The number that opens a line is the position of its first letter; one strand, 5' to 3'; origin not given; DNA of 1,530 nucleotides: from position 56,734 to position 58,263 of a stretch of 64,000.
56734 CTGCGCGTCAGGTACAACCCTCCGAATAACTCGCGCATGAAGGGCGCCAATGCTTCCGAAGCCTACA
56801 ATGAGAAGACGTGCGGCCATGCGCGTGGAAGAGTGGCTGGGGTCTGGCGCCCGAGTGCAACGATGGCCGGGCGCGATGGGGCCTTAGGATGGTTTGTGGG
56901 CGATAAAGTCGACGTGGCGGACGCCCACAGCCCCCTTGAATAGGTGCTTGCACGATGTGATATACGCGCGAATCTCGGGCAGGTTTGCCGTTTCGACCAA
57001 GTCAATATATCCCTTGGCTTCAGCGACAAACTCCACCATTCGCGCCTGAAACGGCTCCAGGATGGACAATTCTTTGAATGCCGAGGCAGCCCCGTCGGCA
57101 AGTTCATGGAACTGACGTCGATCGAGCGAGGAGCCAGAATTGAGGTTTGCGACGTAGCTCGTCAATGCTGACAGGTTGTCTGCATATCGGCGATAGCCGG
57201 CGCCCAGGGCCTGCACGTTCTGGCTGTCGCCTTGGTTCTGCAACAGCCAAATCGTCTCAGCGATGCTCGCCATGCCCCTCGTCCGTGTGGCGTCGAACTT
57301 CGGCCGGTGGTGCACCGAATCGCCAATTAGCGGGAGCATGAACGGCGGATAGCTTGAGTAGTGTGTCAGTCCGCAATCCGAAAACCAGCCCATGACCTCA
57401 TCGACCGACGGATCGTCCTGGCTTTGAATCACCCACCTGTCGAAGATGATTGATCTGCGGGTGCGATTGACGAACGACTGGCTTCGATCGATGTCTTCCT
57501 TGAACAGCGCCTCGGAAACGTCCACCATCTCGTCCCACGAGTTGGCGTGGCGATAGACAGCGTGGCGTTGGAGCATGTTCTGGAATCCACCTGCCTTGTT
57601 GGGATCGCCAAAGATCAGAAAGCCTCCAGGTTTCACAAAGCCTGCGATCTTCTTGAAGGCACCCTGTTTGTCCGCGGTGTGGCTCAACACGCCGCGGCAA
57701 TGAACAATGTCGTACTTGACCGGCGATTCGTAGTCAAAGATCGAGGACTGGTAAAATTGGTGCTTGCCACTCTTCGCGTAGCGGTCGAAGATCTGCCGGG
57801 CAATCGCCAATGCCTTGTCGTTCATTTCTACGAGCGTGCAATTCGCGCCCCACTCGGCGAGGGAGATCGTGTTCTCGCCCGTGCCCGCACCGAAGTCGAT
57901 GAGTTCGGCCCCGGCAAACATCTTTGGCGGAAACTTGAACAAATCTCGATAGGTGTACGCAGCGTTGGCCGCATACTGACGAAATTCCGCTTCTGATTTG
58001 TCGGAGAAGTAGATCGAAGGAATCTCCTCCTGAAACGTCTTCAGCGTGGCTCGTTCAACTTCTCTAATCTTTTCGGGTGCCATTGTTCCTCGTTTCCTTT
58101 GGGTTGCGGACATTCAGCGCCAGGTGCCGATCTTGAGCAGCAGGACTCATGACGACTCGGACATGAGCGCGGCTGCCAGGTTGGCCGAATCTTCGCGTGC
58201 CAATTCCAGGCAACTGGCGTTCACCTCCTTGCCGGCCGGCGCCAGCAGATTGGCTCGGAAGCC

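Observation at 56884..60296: Amidinotransferase - CE4 deacetylase - methyltransferase cassette embedded in the legionaminic-acid-type operon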

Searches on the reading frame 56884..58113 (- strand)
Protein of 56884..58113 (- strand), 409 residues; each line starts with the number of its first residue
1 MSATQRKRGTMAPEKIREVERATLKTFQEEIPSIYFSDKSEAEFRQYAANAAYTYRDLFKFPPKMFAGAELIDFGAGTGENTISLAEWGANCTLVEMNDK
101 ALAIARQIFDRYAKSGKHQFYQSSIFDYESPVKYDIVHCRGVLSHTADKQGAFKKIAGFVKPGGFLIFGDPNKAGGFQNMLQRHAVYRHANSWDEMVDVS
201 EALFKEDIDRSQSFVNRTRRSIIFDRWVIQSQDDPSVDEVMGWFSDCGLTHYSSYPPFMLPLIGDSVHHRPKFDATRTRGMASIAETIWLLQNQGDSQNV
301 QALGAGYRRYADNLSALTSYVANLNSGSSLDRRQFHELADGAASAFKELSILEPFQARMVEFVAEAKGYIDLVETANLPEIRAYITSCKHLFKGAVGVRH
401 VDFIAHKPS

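Call 3: search_protein_families(library=pfam, proteins=[window:56884-58113:-], max_evalue=0.01)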
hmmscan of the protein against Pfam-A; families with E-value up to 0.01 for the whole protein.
window:56884-58113:- (409 aa): 8 families
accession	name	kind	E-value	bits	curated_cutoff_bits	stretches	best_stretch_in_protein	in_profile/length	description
PF13489.12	Methyltransf_23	-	2e-17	63.8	27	1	48-185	2-133/164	Methyltransferase domain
PF13847.12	Methyltransf_31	-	2e-15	57.2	27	1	68-182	4-114/145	Methyltransferase domain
PF08242.18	Methyltransf_12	-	4.3e-15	56.7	30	1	72-166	1-98/98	Methyltransferase domain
PF08241.18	Methyltransf_11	-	2e-13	51.2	21.2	1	73-168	2-95/95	Methyltransferase domain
PF13649.12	Methyltransf_25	-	2.3e-12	47.9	27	1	72-164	2-97/97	Methyltransferase domain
PF05401.17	NodS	-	0.00031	21.1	24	1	68-173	44-149/201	Nodulation protein S (NodS)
PF05175.20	MTS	-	0.00099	19.2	23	1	68-137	32-102/170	Methyltransferase small domain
PF01209.24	Ubie_methyltran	-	0.0018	18.1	20.1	0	67-167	47-150/233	ubiE/COQ5 methyltransferase family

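Call 4: search_protein_families(library=ncbifam, proteins=[window:56884-58113:-], max_evalue=0.01)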
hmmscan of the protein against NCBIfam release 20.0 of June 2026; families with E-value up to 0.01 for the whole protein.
window:56884-58113:- (409 aa): 17 families
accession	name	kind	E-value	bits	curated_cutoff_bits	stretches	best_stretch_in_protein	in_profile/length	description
TIGR01983.1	UbiG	equivalog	1.9e-10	40.4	102.95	1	57-173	45-156/228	bifunctional 2-polyprenyl-6-hydroxyphenol methylase/3-demethylubiquinol 3-O-methyltransferase UbiG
TIGR02021.1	BchM-ChlM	equivalog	6.6e-09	35.5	158.9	1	58-161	44-148/218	magnesium protoporphyrin IX methyltransferase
NF043040.1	corrin_prot_MT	hypoth_equivalog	1.1e-08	34.8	180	1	67-173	41-152/216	corrinoid protein-associated methyltransferase CpaM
NF008264.0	PRK11036.1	equivalog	4.2e-07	29.7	366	1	70-167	47-146/261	tRNA uridine 5-oxyacetic acid(34) methyltransferase CmoM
TIGR02072.1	BioC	equivalog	2.7e-06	27.4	184.95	1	67-173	34-137/244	malonyl-ACP O-methyltransferase BioC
NF045667.1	MTase_DVU1556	equivalog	9.5e-05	21.9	155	1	67-176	22-127/213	DVU_1556 family methyltransferase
NF002463.0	PRK01683.1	equivalog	0.00025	20.7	297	1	42-252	7-211/258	trans-aconitate 2-methyltransferase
NF041675.1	sarc_dimgly_tmase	equivalog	0.00058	19.9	550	1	71-174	70-175/278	sarcosine/dimethylglycine N-methyltransferase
TIGR03587.1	Pse_Me-ase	hypoth_equivalog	0.00065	19.9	112.05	1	70-147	46-119/204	pseudaminic acid biosynthesis-associated methylase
NF041537.1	ArsM_AhpD_UU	exception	0.00069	18.5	510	1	66-171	75-183/345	arsenite methyltransferase/AhpD domain selenoprotein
TIGR00536.1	hemK_fam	subfamily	0.0013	17.9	115.5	1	69-137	116-186/286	HemK family protein methyltransferase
NF008992.0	PRK12335.1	equivalog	0.0023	17.2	303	1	51-142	107-195/289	SAM-dependent methyltransferase TehB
NF041650.1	nod_mtase_NodS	equivalog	0.0026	17.5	300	1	72-172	43-143/190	nodulation methyltransferase NodS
TIGR01934.1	MenG_MenH_UbiE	subfamily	0.0026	17.1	158.35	1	67-168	39-141/223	ubiquinone/menaquinone biosynthesis methyltransferase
TIGR03534.1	RF_mod_PrmC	equivalog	0.0032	17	199.1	1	70-137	91-160/253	peptide chain release factor N(5)-glutamine methyltransferase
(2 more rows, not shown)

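Call 40: search_solved_structures(query=window:56884-58113:-, max_evalue=1, show_alignments=1)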
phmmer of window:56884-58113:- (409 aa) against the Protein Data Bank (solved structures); distinct sequences matched with E-value up to 1: 68 (the best 60 are shown).
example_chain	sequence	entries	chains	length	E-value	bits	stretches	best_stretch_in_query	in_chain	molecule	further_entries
4kdr_A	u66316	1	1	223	4.1e-07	32.6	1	68-175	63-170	3-demethylubiquinone-9 3-methyltransferase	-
5dpm_A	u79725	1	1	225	4.2e-07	32.6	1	68-175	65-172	Ubiquinone biosynthesis O-methyltransferase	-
4kdc_A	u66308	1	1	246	4.5e-07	32.5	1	68-176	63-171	3-demethylubiquinone-9 3-methyltransferase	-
1nkv_A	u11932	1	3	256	7.2e-06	28.6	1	32-171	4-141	HYPOTHETICAL PROTEIN yjhP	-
5wp5_A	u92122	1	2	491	1.2e-05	27.8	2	62-170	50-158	Phosphomethylethanolamine N-methyltransferase 2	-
5wp4_A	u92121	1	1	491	8.8e-05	25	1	66-171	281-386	Phosphoethanolamine N-methyltransferase 1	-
5epe_A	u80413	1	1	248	9.2e-05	24.9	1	64-172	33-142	SAM-dependent methyltransferase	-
3dtn_A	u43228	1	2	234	0.00011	24.7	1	69-170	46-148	Putative Methyltransferase MM_2633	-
4ine_A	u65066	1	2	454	0.00023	23.6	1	67-183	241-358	Protein PMT-2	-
8joz_A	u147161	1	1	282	0.00033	23.1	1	69-174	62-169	tRNA 5-carboxymethoxyuridine methyltransferase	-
4htf_A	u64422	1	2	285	0.00034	23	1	69-174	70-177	S-adenosylmethionine-dependent methyltransferase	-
3gu3_A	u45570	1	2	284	0.00035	23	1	69-177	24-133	Methyltransferase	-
3mgg_A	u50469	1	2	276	0.00036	23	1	52-167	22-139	Methyltransferase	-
2gh1_A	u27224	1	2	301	0.00038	22.9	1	68-177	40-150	Methyltransferase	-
4krh_A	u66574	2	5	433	0.00054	22.4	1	60-168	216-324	Phosphoethanolamine N-methyltransferase 2 | Phospholethanolamine N-methyltransferase 2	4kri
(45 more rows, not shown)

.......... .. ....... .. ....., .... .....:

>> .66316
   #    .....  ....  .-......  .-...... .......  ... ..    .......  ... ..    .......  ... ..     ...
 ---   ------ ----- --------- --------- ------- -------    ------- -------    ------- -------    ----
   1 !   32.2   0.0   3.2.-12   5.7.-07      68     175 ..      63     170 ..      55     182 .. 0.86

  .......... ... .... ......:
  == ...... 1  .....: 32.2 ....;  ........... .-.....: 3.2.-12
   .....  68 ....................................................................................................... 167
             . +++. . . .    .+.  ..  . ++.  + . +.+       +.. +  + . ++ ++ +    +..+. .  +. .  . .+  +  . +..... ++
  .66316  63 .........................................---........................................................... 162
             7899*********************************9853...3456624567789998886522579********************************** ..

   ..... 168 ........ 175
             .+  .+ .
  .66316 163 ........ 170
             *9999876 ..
